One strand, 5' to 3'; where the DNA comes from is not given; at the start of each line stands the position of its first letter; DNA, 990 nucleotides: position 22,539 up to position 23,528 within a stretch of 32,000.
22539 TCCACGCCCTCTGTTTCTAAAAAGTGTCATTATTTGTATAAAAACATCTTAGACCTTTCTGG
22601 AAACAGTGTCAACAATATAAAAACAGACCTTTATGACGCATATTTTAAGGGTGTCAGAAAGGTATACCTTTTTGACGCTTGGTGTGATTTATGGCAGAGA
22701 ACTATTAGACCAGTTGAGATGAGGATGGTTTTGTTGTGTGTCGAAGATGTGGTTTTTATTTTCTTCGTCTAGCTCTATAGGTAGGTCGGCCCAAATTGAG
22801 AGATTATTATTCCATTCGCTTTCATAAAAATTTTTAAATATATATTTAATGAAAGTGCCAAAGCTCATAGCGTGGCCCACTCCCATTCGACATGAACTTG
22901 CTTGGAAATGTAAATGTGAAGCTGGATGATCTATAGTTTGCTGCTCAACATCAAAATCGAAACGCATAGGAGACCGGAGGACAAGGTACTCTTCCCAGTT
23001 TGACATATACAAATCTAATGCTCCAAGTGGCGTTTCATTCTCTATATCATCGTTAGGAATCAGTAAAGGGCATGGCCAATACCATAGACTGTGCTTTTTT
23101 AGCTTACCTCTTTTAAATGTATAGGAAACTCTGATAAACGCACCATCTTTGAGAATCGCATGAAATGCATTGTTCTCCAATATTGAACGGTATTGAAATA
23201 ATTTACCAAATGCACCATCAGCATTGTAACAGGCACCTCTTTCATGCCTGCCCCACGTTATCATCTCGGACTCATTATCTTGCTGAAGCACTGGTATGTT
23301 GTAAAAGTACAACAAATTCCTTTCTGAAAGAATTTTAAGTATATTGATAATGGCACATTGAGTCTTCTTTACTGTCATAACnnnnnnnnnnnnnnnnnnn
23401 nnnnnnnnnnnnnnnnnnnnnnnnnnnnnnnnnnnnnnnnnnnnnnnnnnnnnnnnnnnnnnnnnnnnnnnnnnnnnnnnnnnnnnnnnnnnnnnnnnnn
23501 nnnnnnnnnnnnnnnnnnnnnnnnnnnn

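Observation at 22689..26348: SF1 helicase translationally coupled to a 229-aa His-motif protein, with a 2-TM protein upstream: candidate helicase-based defence pair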

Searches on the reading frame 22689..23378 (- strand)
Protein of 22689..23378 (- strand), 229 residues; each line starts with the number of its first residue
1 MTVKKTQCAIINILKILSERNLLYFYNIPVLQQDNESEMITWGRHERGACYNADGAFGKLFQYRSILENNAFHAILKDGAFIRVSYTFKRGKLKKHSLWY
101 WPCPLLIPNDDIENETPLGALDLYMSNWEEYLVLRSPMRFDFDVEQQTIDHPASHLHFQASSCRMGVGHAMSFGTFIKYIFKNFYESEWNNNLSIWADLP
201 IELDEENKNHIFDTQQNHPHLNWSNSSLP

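Call 3: search_protein_families(library=pfam, proteins=[window:22689-23378:-], max_evalue=0.1)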
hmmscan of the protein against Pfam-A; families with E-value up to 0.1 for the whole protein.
window:22689-23378:- (229 aa): 2 families
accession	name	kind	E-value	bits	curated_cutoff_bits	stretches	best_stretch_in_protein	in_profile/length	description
PF10053.14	DUF2290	-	5.6e-100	333.3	25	1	23-223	2-204/204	Uncharacterized conserved protein (DUF2290)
PF22013.1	PG_1098_Fer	-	0.091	13.1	27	1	73-97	7-31/44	PG_1098 ferredoxin-like domain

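Call 4: search_protein_families(library=padloc, proteins=[window:22689-23378:-], max_evalue=0.1)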
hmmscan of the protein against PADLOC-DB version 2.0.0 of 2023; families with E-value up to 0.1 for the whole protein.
window:22689-23378:- (229 aa): 2 families
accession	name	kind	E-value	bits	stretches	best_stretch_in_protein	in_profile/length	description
PDLC02998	DUF2290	-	7.8e-79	261.9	1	23-223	2-195/195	-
PDLC02999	DUF2290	-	2.3e-23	80.8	1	6-191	7-192/222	-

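Call 16: find_homologous_proteins(query=window:22689-23378:-, max_evalue=0.00001)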
Query window:22689-23378:- (229 aa): 11 proteins with E <= 0.00001 among 104 candidates.
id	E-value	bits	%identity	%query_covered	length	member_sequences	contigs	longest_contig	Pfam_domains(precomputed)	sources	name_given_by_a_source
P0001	5.9e-158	542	100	100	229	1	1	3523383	PF10053.15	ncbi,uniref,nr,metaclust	ncbi:DUF2290 domain-containing protein [Desulfotalea psychrophila]|uniref:DUF2290 domain-containing 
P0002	1.1e-78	282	51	97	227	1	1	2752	PF10053.15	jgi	jgi:hypothetical protein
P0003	2.2e-77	278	51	99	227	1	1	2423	PF10053.15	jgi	jgi:hypothetical protein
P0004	1.3e-69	252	47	99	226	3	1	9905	PF10053.15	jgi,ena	-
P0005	5.6e-69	250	48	99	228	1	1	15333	PF10053.15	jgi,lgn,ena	-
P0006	1.6e-65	239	45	98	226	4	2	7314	PF10053.15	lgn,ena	-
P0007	1.1e-63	233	50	87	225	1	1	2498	PF10053.15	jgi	jgi:hypothetical protein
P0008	1.2e-61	226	45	97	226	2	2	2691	PF10053.15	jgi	-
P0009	4.2e-61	225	43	98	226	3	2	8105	PF10053.15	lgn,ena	-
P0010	1.0e-58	217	42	97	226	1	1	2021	PF10053.15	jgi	jgi:hypothetical protein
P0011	1.0e-58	217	42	97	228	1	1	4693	PF10053.15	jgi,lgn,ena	-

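Call 20: search_solved_structures(query=window:22689-23378:-, max_evalue=10)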
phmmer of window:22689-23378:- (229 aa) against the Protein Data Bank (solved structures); distinct sequences matched with E-value up to 10: 1.
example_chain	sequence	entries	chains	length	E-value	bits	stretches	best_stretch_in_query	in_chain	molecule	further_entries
6zk9_2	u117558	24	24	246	0.3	13.8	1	28-71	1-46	Mitochondrial complex I, 24 kDa subunit | Uncharacterized protein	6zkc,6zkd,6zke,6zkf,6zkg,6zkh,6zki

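Call 21: find_homologous_proteins(query=A1, max_evalue=0.001)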
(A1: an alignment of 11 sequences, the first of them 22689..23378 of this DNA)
Query A1 (11 sequences) (229 aa, profile of the alignment): 31 proteins with E <= 0.001 among 1539 candidates.
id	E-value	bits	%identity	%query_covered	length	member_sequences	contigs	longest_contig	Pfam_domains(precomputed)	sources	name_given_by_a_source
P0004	5.3e-118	410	47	99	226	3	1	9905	PF10053.15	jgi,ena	-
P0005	6.2e-116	404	48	99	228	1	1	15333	PF10053.15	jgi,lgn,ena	-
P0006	8.1e-116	403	45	98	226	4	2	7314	PF10053.15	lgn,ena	-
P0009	9.5e-113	393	43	98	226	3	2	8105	PF10053.15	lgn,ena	-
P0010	3.5e-111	388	42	97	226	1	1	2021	PF10053.15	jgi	jgi:hypothetical protein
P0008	4.3e-111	388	45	97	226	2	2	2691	PF10053.15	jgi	-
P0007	1.8e-110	386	50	87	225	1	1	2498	PF10053.15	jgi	jgi:hypothetical protein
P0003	2.6e-108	379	51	99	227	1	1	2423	PF10053.15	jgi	jgi:hypothetical protein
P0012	5.3e-108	378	46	99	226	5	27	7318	PF10053.15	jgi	-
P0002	7.2e-108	377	51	97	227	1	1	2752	PF10053.15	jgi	jgi:hypothetical protein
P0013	2.2e-107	376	45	98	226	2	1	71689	PF10053.15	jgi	-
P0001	6.9e-107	374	100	100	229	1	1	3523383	PF10053.15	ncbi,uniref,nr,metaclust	ncbi:DUF2290 domain-containing protein [Desulfotalea psychrophila]|uniref:DUF2290 domain-containing 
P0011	2.2e-106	372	42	97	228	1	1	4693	PF10053.15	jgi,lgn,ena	-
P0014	8.2e-94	331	49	98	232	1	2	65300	PF10053.15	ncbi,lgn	-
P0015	6.2e-93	328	43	97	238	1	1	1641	PF10053.15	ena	-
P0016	8.3e-91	321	46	83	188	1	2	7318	PF10053.15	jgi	-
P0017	4.9e-87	309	47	97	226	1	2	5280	PF10053.15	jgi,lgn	jgi:hypothetical protein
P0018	7.3e-81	289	46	98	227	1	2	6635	PF10053.15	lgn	-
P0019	7.8e-62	227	38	97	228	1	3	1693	PF10053.15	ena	-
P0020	1.1e-60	223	39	86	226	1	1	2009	PF10053.15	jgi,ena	-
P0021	7.6e-60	220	41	89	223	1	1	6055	PF10053.15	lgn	-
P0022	3.3e-59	218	42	83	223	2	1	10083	PF10053.15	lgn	-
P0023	5.0e-55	204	43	72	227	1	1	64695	PF10053.15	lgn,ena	-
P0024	1.6e-47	180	33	94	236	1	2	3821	PF10053.15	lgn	-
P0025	1.3e-36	144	32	76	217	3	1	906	PF10053.15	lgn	-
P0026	1.6e-36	144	36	56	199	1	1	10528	PF10053.15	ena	-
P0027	7.4e-36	142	31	83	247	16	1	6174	PF10053.15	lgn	-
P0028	1.2e-34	138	33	92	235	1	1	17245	PF10053.15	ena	-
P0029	4.8e-34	136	28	83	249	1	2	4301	PF10053.15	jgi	jgi:hypothetical protein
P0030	2.2e-24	104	25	88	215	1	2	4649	PF10053.15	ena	-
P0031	9.1e-23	99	24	85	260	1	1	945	PF10053.15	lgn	-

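Call 22: find_related_loci(query=A1, collection=genome_contigs, flank=8000)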
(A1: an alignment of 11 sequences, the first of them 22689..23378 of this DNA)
Query A1 (229 aa) in genome_contigs; peptide patterns used: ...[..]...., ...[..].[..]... (x = any residue, [..] = any of these).
62 stretches matched a pattern; 3 encode a relative of the query (tblastn E <= 1e-3); 3 distinct loci.
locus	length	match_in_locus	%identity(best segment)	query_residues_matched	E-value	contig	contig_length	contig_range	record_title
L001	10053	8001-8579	32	1-190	1e-30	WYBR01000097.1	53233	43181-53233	MAG: Vicinamibacteraceae bacterium isolate PLA1 k127_438005, whole genome shotgun sequence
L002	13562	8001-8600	32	1-197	6e-29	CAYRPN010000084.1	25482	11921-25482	MAG TPA_asm: uncultured Phycisphaeraceae bacterium isolate SRP150892_co2_328 genome assembly, contig: NODE_2534_length_2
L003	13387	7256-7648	36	77-202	1e-22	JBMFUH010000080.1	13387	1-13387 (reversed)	MAG: Isosphaeraceae bacterium isolate KM4347-34 NODE_1412_length_13387_cov_4.568482, whole genome shotgun sequence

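Call 26: find_encoding_contigs(protein=P0013, flank=8000, max_places=3)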
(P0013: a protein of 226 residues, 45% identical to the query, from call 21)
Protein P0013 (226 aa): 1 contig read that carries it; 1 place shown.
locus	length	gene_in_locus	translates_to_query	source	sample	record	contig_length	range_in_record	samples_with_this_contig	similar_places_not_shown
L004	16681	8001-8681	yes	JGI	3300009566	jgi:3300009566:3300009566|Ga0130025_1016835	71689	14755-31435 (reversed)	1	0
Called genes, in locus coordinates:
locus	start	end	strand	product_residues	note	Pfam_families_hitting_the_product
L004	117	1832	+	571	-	PF00158:Sigma54_activat, PF07728:AAA_5 (weak)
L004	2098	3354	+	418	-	-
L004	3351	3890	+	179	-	-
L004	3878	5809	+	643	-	PF13476:AAA_23 (weak)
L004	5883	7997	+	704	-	PF00580:UvrD-helicase (faint), PF13538:UvrD_C_2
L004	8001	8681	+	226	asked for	PF10053:DUF2290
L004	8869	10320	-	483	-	PF11794:HpaB_N, PF03241:HpaB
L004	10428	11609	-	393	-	PF00108:Thiolase_N, PF02803:Thiolase_C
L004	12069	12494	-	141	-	-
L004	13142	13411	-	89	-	PF03992:ABM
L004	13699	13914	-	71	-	-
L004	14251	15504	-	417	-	PF00108:Thiolase_N, PF02803:Thiolase_C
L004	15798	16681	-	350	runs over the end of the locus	PF03480:DctP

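Call 27: find_encoding_contigs(protein=P0014, flank=8000, max_places=3)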
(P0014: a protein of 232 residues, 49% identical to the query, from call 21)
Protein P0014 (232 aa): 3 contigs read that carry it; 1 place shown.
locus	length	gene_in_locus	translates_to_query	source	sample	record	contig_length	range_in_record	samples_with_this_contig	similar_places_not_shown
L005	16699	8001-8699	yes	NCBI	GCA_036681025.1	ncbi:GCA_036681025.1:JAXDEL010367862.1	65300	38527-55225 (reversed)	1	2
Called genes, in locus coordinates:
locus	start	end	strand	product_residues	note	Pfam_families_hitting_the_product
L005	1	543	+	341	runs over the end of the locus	PF28530:DUF8426, PF04471:Mrr_cat, PF22722:NA-iREase1 (weak)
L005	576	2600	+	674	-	PF12161:HsdM_N, PF02384:N6_Mtase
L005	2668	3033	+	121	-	-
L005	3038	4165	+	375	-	-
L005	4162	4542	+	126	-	-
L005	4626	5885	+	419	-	PF01420:Methylase_S (weak)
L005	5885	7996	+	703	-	PF13538:UvrD_C_2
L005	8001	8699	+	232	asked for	PF10053:DUF2290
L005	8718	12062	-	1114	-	-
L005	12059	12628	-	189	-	-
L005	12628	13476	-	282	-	-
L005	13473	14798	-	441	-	PF07693:KAP_NTPase, PF13191:AAA_16, PF24883:NPHP3_N (faint), PF25199:nSTAND_NTPase5 (faint)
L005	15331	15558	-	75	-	PF09954:DUF2188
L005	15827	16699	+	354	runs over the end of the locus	PF01381:HTH_3, PF12844:HTH_19 (weak), PF13560:HTH_31, PF06114:Peptidase_M78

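Call 28: find_encoding_contigs(protein=P0005, flank=8000, max_places=3)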
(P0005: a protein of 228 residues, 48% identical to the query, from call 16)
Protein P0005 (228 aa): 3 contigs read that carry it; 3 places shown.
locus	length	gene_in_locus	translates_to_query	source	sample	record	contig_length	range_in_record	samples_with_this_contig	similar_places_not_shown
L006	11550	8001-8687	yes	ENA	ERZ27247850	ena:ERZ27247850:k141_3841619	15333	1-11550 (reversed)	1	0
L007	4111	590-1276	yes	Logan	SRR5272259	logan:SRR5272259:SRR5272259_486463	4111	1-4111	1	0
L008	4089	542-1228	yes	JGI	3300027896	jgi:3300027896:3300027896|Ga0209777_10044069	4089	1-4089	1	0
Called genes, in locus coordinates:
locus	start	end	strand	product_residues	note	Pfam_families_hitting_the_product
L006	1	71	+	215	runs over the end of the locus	PF04098:Rad52_Rad22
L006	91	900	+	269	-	PF12705:PDDEXK_1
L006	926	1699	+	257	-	PF22558:REase-ARP (faint)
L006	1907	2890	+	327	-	PF08220:HTH_DeoR (weak), PF08279:HTH_11, PF12840:HTH_20 (weak), PF13280:WYL, PF25583:WCX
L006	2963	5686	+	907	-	-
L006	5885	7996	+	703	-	PF00580:UvrD-helicase (faint), PF13538:UvrD_C_2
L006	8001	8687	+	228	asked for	PF10053:DUF2290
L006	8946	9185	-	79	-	-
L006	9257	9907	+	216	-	-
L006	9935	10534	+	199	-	PF01966:HD (weak)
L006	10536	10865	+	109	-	-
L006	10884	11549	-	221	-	?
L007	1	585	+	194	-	?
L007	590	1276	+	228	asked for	PF10053:DUF2290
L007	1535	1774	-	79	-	-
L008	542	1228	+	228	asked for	PF10053:DUF2290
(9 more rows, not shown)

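Call 30: find_encoding_contigs(protein=P0023, flank=8000, max_places=2)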
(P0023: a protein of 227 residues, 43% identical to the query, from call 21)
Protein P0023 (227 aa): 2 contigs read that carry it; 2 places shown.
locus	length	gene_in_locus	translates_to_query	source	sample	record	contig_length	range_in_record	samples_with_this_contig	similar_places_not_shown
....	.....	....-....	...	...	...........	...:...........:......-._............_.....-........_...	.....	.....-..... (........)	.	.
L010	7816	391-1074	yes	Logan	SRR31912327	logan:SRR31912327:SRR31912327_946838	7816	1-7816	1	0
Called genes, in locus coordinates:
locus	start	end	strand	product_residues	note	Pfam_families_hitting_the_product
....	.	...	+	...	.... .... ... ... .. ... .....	?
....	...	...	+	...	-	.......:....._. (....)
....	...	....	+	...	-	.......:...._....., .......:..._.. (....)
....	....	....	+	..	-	-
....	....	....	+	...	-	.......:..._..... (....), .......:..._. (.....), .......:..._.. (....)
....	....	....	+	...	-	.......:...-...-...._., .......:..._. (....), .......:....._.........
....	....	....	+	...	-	-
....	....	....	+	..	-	-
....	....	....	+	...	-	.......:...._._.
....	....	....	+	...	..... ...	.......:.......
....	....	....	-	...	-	-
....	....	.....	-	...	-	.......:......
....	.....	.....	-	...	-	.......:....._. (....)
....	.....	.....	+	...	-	-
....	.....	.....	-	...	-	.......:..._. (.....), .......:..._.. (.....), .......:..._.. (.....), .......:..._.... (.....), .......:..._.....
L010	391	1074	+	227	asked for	PF10053:DUF2290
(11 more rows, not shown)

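Call 31: find_encoding_contigs(protein=P0028, flank=8000, max_places=2)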
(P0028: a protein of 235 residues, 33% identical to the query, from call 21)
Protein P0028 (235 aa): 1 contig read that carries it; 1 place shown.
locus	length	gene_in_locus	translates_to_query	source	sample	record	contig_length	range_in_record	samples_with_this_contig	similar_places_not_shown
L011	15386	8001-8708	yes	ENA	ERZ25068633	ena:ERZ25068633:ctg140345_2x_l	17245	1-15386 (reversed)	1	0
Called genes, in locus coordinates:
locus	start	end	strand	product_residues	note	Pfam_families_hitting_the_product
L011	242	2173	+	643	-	PF00675:Peptidase_M16, PF05193:Peptidase_M16_C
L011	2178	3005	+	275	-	PF05193:Peptidase_M16_C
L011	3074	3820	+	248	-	-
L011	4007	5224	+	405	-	PF07143:AttH, PF17186:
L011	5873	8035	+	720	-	PF13538:UvrD_C_2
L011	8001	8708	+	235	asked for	PF10053:DUF2290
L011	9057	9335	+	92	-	PF12161:HsdM_N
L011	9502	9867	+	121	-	PF00190:Cupin_1, PF07883:Cupin_2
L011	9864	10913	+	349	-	PF00814:TsaD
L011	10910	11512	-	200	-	-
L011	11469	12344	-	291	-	PF11013:DUF2851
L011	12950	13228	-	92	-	PF12844:HTH_19, PF13560:HTH_31 (weak), PF01381:HTH_3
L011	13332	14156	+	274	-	PF03447:NAD_binding_3, PF01958:Asp_DH_C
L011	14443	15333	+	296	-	PF02515:CoA_transf_3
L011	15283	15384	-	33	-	?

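Call 33: predict_structure(alignment_id=A2)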
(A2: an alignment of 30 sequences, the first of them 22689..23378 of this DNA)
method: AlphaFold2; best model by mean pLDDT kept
length: 229 residues; sequences in the alignment: 30
mean_pLDDT: 93.0   pTM: 0.90
mean pLDDT of the five models: 93.0, 93.0, 92.1, 92.0, 91.5
residues with pLDDT >= 90: 191; 70-90: 33; 50-70: 3; < 50: 2
segments of 3 or more residues with pLDDT < 50: none
pLDDT, mean of each block of 10 residues (from residue 1): 93 97 96 96 88 90 95 96 97 97 93 90 92 93 96 94 93 97 97 92 90 93 68
secondary structure, 60 per line:
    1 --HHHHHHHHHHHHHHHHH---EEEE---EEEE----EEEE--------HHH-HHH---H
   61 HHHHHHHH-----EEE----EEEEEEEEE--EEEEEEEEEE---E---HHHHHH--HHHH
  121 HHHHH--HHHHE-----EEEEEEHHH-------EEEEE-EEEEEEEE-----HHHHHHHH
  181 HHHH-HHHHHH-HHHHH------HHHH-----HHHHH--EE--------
elements in order: H3-19 E23-26 E30-33 E38-41 H60-68 E74-76 E81-89 E92-101 H109-114 H117-125 H128-131 E138-143 E154-158 E160-167 H173-184 H186-191 H193-197 H204-207 H213-217

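Call 36: fold_search(model_id=the predicted structure, library=pdb)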
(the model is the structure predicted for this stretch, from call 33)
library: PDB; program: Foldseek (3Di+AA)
matches with E <= 10: 452; with E <= 0.001: 0
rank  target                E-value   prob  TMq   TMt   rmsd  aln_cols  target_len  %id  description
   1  6szw_A                1.6e-01  0.11  0.19  0.23  16.7       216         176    5  Asymmetric complex of Factor XII and kininogen with gC1qR/C1QBP/P32 is governed by allostery (released 2020-07-22)
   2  2nwi_A                1.6e-01  0.06  0.11  0.15  19.3       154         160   11  Crystal structure of protein AF1396 from Archaeoglobus fulgidus, Pfam DUF98 (released 2006-11-21)
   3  8f9y                  1.7e-01  0.41  0.19  0.13   8.9        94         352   11  SAL1 from Arabidopsis thaliana (released 2023-01-18)
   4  2nwi_F                1.9e-01  0.04  0.11  0.15  18.9       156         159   12  Crystal structure of protein AF1396 from Archaeoglobus fulgidus, Pfam DUF98 (released 2006-11-21)
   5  1p32_A                2.2e-01  0.10  0.20  0.24  16.5       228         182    8  CRYSTAL STRUCTURE OF HUMAN P32, A DOUGHNUT-SHAPED ACIDIC MITOCHONDRIAL MATRIX PROTEIN (released 1999-04-06)
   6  1ka0                  2.6e-01  0.25  0.17  0.12   9.1       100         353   11  The PAPase Hal2p complexed with a sodium ion and the reaction product AMP (released 2001-11-07)
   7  3ws3_A                2.8e-01  0.06  0.14  0.12  14.9       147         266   10  Crystal Structure of H-2D in complex with an insulin derived peptide (released 2014-03-26)
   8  3rpx_B                3.0e-01  0.13  0.18  0.26  10.0       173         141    8  Crystal structure of complement component 1, q subcomponent binding protein, C1QBP (released 2011-05-11)
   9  3rpx_A                3.2e-01  0.14  0.21  0.29  10.5       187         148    7  Crystal structure of complement component 1, q subcomponent binding protein, C1QBP (released 2011-05-11)
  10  6szw_B                3.4e-01  0.08  0.20  0.24  16.6       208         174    5  Asymmetric complex of Factor XII and kininogen with gC1qR/C1QBP/P32 is governed by allostery (released 2020-07-22)
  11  1qgx                  3.8e-01  0.20  0.17  0.11   9.0       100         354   12  X-RAY STRUCTURE OF YEAST HAL2P (released 2000-01-04)
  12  3cnv_B                3.8e-01  0.04  0.12  0.16  17.3       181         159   12  Crystal structure of the ligand-binding domain of a putative GntR-family transcriptional regulator from Bordetella bro (released 2008-04-29)
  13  4d6f_A                4.1e-01  0.06  0.16  0.08  14.5       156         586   12  Crystal structure of a family 98 glycoside hydrolase catalytic module (Sp3GH98) in complex with the type 1 blood group (released 2014-11-26)
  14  4d6h_A                4.3e-01  0.06  0.16  0.08  14.4       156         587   11  Crystal structure of a family 98 glycoside hydrolase catalytic module (Sp3GH98) in complex with the type 1 blood group (released 2014-11-26)
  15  4d71_A                4.3e-01  0.05  0.15  0.08  14.2       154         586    9  Crystal structure of a family 98 glycoside hydrolase catalytic module (Sp3GH98) in complex with the type 2 blood group (released 2015-01-21)
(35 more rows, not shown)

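Call 43: fold_search(model_id=the predicted structure, library=viral)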
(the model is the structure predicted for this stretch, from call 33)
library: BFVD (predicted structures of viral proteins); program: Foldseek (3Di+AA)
matches with E <= 10: 443; with E <= 0.001: 0
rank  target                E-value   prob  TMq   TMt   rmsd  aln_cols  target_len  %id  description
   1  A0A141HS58            1.7e-02  0.87  0.25  0.31  15.2       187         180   11  (no name in the UniProt tables at hand)
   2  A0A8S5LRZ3            1.9e-02  0.10  0.14  0.13  17.7       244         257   11  Uncharacterized protein [Siphoviridae sp. ctYBm1]
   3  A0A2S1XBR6            2.8e-02  0.13  0.15  0.17  19.0       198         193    8  ORF8 [Lymantria dispar multicapsid nuclear polyhedrosis virus]
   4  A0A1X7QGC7            1.2e-01  0.11  0.15  0.21  17.3       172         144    8  (no name in the UniProt tables at hand)
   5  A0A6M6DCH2            1.4e-01  0.04  0.11  0.16  15.2       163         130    8  (no name in the UniProt tables at hand)
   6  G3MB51                1.5e-01  0.13  0.16  0.23  12.4       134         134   14  Gp671 [Bacillus phage G]
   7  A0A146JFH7            1.8e-01  0.21  0.18  0.17  11.3       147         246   10  (no name in the UniProt tables at hand)
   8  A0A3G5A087            1.8e-01  0.04  0.11  0.11  14.5       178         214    9  Uncharacterized protein [Harvfovirus sp.]
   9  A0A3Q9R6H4            1.9e-01  0.07  0.16  0.20  15.2       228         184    8  (no name in the UniProt tables at hand)
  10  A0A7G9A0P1            2.9e-01  0.35  0.15  0.22   7.1        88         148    7  (no name in the UniProt tables at hand)
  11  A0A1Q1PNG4            3.1e-01  0.15  0.22  0.32  16.4       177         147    8  (no name in the UniProt tables at hand)
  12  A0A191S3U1            3.1e-01  0.04  0.14  0.09  17.7       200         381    9  U20 protein [macacine betaherpesvirus 9]
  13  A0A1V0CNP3            3.8e-01  0.41  0.20  0.24   4.4       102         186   11  (no name in the UniProt tables at hand)
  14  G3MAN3                3.8e-01  0.16  0.29  0.38  11.1       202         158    8  Gp492 [Bacillus phage G]
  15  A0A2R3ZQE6            4.0e-01  0.28  0.22  0.24   6.3       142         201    8  (no name in the UniProt tables at hand)
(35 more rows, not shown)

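Call 66: search_dna_similar(query=window:22689-23378:-, collection=phages, mode=protein, max_rows=25, max_evalue=0.001)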
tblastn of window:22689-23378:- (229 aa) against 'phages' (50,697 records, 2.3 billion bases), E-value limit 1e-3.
No match.
